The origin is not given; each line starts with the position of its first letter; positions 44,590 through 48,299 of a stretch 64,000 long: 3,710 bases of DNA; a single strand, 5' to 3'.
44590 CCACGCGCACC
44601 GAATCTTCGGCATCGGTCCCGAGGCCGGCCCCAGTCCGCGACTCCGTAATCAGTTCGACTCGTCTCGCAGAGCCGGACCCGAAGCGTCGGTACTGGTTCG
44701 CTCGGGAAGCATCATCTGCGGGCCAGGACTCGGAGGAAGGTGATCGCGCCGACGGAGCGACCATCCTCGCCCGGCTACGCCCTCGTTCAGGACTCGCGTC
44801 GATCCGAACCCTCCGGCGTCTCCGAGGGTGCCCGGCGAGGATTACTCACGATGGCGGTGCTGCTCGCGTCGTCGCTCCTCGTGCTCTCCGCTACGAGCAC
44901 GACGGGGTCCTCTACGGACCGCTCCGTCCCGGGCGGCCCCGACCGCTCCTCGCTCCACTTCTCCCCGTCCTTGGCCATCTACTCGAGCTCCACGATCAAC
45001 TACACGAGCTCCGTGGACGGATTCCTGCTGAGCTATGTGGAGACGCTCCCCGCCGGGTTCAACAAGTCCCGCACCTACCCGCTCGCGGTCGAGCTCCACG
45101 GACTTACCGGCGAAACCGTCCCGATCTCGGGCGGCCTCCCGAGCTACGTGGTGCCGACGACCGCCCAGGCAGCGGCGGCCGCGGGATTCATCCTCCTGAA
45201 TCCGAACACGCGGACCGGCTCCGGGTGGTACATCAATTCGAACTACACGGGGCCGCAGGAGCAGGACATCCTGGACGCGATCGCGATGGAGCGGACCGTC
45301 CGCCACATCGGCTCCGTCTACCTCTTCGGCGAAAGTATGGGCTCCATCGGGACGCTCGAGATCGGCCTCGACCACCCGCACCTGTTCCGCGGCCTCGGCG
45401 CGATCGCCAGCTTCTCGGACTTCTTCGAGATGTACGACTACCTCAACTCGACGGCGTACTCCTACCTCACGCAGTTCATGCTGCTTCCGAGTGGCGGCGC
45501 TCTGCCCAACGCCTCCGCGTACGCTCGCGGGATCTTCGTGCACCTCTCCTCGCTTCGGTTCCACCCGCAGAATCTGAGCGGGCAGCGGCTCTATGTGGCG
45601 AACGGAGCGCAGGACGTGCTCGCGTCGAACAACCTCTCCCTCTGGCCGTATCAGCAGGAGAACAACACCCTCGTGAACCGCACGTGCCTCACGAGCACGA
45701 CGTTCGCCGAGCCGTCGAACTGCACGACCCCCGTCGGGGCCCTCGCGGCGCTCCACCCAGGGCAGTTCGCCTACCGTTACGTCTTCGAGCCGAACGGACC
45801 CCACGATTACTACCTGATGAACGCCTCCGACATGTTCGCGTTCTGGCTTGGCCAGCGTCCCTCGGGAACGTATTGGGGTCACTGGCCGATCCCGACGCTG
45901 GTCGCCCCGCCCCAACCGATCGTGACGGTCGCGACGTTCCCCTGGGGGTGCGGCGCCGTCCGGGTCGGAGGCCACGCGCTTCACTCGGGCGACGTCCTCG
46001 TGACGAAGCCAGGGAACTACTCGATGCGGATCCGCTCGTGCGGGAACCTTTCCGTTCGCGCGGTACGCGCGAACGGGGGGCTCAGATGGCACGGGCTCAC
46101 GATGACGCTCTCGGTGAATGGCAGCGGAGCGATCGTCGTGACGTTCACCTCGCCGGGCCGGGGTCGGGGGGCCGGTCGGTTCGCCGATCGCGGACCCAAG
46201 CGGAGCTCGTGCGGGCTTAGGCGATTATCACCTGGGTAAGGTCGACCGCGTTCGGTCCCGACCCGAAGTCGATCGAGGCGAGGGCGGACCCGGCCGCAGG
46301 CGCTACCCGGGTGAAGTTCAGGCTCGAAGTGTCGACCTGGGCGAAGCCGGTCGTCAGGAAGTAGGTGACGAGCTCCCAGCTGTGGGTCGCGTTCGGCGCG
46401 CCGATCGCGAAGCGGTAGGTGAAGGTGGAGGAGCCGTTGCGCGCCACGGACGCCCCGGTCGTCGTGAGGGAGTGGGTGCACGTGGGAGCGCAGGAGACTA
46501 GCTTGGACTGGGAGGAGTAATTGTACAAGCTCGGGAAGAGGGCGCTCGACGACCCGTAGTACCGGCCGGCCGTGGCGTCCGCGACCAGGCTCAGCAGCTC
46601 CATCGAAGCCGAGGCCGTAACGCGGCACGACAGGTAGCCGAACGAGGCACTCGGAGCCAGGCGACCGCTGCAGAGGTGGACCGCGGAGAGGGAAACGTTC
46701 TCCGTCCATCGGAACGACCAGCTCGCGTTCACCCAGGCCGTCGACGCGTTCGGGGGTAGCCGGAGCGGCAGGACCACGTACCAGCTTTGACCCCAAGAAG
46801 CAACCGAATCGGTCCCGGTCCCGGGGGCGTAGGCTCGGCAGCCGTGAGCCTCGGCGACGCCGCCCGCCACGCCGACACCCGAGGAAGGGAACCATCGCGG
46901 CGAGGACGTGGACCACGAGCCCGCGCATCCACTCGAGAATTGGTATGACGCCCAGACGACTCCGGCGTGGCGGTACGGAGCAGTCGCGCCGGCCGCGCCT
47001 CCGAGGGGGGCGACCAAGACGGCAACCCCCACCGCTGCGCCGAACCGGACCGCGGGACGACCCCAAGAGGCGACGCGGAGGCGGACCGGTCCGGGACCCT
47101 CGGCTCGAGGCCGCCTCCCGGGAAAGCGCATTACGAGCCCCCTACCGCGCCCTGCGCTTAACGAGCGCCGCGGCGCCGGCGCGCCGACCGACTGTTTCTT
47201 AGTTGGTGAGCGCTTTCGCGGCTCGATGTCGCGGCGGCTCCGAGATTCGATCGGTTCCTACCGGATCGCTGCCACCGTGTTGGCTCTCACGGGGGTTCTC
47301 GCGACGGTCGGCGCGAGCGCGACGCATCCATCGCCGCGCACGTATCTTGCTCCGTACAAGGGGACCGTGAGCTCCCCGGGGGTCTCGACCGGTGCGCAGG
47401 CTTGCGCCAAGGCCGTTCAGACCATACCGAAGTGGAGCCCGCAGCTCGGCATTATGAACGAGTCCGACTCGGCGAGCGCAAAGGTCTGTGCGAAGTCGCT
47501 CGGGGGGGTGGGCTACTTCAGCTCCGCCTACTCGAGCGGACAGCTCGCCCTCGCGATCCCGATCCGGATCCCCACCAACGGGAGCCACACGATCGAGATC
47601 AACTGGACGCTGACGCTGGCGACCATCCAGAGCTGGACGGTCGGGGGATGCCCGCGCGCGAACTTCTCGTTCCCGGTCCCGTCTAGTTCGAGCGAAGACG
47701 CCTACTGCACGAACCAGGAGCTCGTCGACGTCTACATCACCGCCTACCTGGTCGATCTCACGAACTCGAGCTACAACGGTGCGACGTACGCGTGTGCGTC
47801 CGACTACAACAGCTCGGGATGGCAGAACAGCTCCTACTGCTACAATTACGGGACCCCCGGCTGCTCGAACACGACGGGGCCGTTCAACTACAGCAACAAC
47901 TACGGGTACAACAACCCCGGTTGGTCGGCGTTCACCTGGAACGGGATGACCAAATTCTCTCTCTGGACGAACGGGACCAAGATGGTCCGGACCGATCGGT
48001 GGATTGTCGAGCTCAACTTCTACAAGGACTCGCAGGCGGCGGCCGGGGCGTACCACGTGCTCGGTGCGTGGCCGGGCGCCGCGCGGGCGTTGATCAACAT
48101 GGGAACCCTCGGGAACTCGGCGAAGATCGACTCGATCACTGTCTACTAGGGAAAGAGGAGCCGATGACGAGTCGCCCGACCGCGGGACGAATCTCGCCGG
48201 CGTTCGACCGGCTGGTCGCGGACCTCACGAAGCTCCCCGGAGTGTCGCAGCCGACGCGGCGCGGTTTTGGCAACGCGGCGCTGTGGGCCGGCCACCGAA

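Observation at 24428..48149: Dispersed family of four paralogous secreted proteins rich in cysteine and N-glycosylation sequons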

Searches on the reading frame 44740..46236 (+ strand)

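Call 23: search_protein_families(library=pfam, proteins=[window:44740-46236:+], max_evalue=0.01)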
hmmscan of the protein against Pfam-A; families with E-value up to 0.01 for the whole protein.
window:44740-46236:+ (499 aa): 1 family
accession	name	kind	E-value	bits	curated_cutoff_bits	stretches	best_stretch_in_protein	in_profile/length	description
PF00756.26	Esterase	-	0.008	16.4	22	0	165-225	90-149/251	Putative esterase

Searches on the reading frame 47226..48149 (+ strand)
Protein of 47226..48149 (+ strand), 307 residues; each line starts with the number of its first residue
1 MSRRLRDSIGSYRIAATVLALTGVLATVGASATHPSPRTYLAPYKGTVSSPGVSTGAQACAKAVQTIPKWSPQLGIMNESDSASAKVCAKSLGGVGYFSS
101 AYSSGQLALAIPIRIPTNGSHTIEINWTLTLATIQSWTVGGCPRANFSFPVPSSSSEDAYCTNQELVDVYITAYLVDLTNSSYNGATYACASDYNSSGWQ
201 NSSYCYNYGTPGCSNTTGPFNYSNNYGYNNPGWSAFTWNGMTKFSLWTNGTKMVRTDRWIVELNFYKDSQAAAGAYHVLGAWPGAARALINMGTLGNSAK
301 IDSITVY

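Call 9: search_protein_families(library=pfam, proteins=[window:47226-48146:+], max_evalue=1)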
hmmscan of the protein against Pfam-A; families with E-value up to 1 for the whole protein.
window:47226-48146:+ (307 aa): 0 families

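Call 31: search_protein_families(library=ncbifam, proteins=[window:47226-48146:+], max_evalue=0.1)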
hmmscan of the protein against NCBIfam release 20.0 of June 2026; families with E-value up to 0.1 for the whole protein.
window:47226-48146:+ (307 aa): 0 families

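Call 58: find_encoding_contigs(protein=window:47226-48149:+, flank=8000, max_places=4)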
Protein window:47226-48149:+ (307 aa): 2 contigs read that carry it; 2 places shown.
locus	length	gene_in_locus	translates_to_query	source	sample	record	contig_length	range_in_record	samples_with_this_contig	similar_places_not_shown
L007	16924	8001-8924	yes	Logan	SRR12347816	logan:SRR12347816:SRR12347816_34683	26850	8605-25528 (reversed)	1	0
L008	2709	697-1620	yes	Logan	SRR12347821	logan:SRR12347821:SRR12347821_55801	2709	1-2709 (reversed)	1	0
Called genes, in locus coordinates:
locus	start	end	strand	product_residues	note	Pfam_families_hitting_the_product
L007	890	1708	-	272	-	PF01209:Ubie_methyltran, PF13489:Methyltransf_23, PF01135:PCMT (weak), PF13847:Methyltransf_31, PF08241:Methyltransf_11, PF08242:Methyltransf_12, PF13649:Methyltransf_25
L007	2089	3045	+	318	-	PF13249:SQHop_cyclase_N (faint), PF13243:SQHop_cyclase_C (faint)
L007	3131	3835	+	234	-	-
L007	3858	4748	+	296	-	PF00005:ABC_tran, PF02463:SMC_N (faint), PF13304:AAA_21 (weak)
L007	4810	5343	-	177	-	PF03352:Adenine_glyco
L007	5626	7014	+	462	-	-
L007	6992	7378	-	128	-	-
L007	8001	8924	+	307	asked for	-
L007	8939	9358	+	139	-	-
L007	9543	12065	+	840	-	PF05317:Thermopsin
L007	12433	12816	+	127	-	-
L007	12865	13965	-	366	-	-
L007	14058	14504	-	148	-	PF01638:HxlR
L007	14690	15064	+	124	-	PF00903:Glyoxalase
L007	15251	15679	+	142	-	PF10604:Polyketide_cyc2 (weak)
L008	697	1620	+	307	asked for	-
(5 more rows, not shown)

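Call 79: predict_structure(alignment_id=A6)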
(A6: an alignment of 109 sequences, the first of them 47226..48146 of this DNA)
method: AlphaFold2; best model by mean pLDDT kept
length: 307 residues; sequences in the alignment: 109
mean_pLDDT: 91.8   pTM: 0.83
mean pLDDT of the five models: 91.8, 91.4, 91.1, 90.7, 90.5
residues with pLDDT >= 90: 258; 70-90: 17; 50-70: 20; < 50: 12
segments of 3 or more residues with pLDDT < 50: 6-15
pLDDT, mean of each block of 10 residues (from residue 1): 46 51 57 84 98 98 98 98 96 89 98 97 98 97 95 98 98 96 85 98 98 98 97 97 97 96 98 96 97 97 98
secondary structure, 60 per line:
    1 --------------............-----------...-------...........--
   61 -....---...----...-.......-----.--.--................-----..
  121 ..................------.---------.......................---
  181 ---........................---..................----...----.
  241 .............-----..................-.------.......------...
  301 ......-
elements in order: H15-26 E38-40 E48-58 E62-65 E69-71 E76-78 E80-86 E98-113 E119-138 E155-177 E184-207 E211-228 E240-253 E259-276 E285-291 E298-306

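Call 81: fold_search(model_id=the predicted structure, library=pdb)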
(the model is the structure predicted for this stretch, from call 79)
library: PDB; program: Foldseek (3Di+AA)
matches with E <= 10: 840; with E <= 0.001: 3
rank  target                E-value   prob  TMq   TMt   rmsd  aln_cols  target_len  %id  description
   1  9occ_E                1.7e-05  0.25  0.10  0.06  31.6       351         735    9  Sf11 bacteriophage tail (released 2025-11-12)
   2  8okh_B                2.6e-04  0.98  0.22  0.34  12.5       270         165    8  Crystal structure of Bdellovibrio bacteriovorus Bd1399 (released 2023-10-25)
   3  8okh_A                6.8e-04  0.89  0.19  0.28  14.0       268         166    7  Crystal structure of Bdellovibrio bacteriovorus Bd1399 (released 2023-10-25)
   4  7vrn_B                1.1e-03  0.10  0.09  0.08  28.3       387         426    9  Structure of infectious bursal disease virus Gt strain (released 2022-03-30)
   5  3zyr_B                1.5e-03  0.21  0.13  0.15  20.0       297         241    5  Structure of the lectin from Platypodium elegans in complex with heptasaccharide (released 2012-01-11)
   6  7vrp_I                1.5e-03  0.10  0.09  0.08  27.5       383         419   10  Structure of infectious bursal disease virus Gx strain (released 2022-03-30)
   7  7vrp_C                1.7e-03  0.10  0.10  0.08  28.2       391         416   10  Structure of infectious bursal disease virus Gx strain (released 2022-03-30)
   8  3zvx_A                2.0e-03  0.21  0.12  0.15  20.1       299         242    5  STRUCTURE OF THE LECTIN FROM PLATYPODIUM ELEGANS IN COMPLEX WITH A TRIMANNOSIDE (released 2012-01-11)
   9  7vrn_I                2.1e-03  0.08  0.09  0.07  28.5       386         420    9  Structure of infectious bursal disease virus Gt strain (released 2022-03-30)
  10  7vrn_A                2.1e-03  0.08  0.08  0.07  29.5       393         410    9  Structure of infectious bursal disease virus Gt strain (released 2022-03-30)
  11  3zyr_A                2.4e-03  0.18  0.12  0.15  19.8       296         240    5  Structure of the lectin from Platypodium elegans in complex with heptasaccharide (released 2012-01-11)
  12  7vrp_F                4.1e-03  0.06  0.09  0.07  28.3       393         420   11  Structure of infectious bursal disease virus Gx strain (released 2022-03-30)
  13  7vrp_J                4.8e-03  0.06  0.09  0.07  29.0       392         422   11  Structure of infectious bursal disease virus Gx strain (released 2022-03-30)
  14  7vrn_L                5.3e-03  0.08  0.09  0.07  28.7       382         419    9  Structure of infectious bursal disease virus Gt strain (released 2022-03-30)
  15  9c4i_A                5.5e-03  0.16  0.13  0.15  19.6       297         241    5  Centrolobium microchaete seed lectin (CML) complexed with Man1-3Man-OMe (released 2024-06-26)
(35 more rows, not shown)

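Call 85: find_related_loci(query=A9, collection=genome_contigs, flank=8000)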
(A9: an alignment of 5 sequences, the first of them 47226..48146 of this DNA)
Query A9 (307 aa) in genome_contigs; peptide patterns used: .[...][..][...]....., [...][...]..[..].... (x = any residue, [..] = any of these).
28 stretches matched a pattern; 8 encode a relative of the query (tblastn E <= 1e-3); 8 distinct loci.
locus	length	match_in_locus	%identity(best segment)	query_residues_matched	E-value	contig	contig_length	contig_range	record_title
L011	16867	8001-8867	44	16-306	1e-73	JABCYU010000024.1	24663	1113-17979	MAG: Methanobacteriota archaeon isolate Inc-BW-H-2-M_MAG52 Ga0210384_10002158, whole genome shotgun sequence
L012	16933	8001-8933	40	3-306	2e-65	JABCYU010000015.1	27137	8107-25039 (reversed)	MAG: Methanobacteriota archaeon isolate Inc-BW-H-2-M_MAG52 Ga0210384_10001862, whole genome shotgun sequence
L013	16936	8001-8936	40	2-306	5e-65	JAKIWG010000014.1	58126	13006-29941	MAG: Thermoplasmata archaeon isolate AcS5-116 NODE_1366_length_58126_cov_8.401905, whole genome shotgun sequence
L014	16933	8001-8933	42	1-306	1e-62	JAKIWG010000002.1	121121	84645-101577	MAG: Thermoplasmata archaeon isolate AcS5-116 NODE_320_length_121121_cov_8.733220, whole genome shotgun sequence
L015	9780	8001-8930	37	1-306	4e-54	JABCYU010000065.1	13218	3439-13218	MAG: Methanobacteriota archaeon isolate Inc-BW-H-2-M_MAG52 Ga0210384_10005848, whole genome shotgun sequence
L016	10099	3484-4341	40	19-306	4e-54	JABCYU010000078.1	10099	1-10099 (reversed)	MAG: Methanobacteriota archaeon isolate Inc-BW-H-2-M_MAG52 Ga0210384_10009373, whole genome shotgun sequence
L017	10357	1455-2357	39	8-306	6e-52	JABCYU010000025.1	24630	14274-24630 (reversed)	MAG: Methanobacteriota archaeon isolate Inc-BW-H-2-M_MAG52 Ga0210384_10002160, whole genome shotgun sequence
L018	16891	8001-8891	42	8-306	4e-59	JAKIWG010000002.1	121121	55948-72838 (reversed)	MAG: Thermoplasmata archaeon isolate AcS5-116 NODE_320_length_121121_cov_8.733220, whole genome shotgun sequence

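Call 91: search_protein_families(library=phrogs, proteins=[window:47226-48146:+], max_evalue=0.01)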
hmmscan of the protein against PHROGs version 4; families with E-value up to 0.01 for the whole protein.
window:47226-48146:+ (307 aa): 0 families

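Call 92: find_related_loci(query=A9, collection=viral_contigs, flank=5000)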
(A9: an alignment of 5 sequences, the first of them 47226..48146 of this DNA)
Query A9 (307 aa) in viral_contigs; peptide patterns used: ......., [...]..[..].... (x = any residue, [..] = any of these).
37 stretches matched a pattern, but none encodes a relative of the query by tblastn (E <= 1e-3).
